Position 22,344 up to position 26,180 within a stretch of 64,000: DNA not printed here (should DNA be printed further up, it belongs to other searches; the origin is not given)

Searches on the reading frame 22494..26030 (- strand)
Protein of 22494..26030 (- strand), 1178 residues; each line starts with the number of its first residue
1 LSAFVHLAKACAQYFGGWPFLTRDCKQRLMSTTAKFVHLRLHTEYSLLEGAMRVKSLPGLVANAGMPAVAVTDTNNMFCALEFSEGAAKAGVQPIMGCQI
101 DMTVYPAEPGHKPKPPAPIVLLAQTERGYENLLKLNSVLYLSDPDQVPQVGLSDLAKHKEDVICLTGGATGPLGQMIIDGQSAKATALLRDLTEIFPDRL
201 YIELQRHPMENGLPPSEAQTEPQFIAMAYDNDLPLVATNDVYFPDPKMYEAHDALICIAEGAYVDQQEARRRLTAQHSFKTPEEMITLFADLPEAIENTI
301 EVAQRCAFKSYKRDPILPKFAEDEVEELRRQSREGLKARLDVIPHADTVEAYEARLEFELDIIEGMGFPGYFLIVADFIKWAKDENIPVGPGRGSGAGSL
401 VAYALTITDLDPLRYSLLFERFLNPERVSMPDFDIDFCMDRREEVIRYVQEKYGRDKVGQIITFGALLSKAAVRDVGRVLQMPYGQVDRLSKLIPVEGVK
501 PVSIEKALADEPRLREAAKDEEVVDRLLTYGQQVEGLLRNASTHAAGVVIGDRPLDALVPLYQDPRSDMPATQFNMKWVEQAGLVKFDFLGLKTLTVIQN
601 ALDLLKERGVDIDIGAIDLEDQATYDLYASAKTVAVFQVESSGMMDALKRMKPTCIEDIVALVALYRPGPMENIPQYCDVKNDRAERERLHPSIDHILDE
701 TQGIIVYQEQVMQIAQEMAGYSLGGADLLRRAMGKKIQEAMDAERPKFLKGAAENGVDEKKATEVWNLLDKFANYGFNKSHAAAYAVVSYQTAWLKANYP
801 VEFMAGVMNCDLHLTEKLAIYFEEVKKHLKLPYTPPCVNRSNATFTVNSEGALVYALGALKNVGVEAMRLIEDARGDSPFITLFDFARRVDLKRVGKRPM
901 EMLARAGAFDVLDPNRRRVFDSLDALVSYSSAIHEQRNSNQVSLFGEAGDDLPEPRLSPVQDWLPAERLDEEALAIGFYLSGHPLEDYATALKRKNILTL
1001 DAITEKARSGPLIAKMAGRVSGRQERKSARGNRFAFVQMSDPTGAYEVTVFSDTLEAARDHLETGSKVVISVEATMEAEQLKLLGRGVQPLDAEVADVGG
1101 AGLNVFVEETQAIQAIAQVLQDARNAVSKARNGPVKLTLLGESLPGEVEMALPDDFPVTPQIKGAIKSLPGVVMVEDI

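Call 81: search_protein_families(library=pfam, proteins=[window:22494-26030:-], max_evalue=0.00001)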
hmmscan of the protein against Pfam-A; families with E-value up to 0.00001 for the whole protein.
window:22494-26030:- (1178 aa): 5 families
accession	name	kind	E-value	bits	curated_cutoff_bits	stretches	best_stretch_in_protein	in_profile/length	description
PF07733.18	DNA_pol3_alpha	-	6.1e-101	337.9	23.9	1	327-591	2-260/260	Bacterial DNA polymerase III alpha NTPase domain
PF17657.6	DNA_pol3_finger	-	6.8e-62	208.1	22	1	594-756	1-166/166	Bacterial DNA polymerase III alpha subunit finger domain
PF02811.25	PHP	-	5.2e-39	134.6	26.4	1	38-207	1-164/164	PHP domain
PF14579.12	HHH_6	-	4.6e-23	81.7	25.6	1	834-918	5-89/90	Helix-hairpin-helix motif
PF01336.31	tRNA_anti-codon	-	1.4e-06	28.5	27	1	1016-1077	3-60/75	OB-fold nucleic acid binding domain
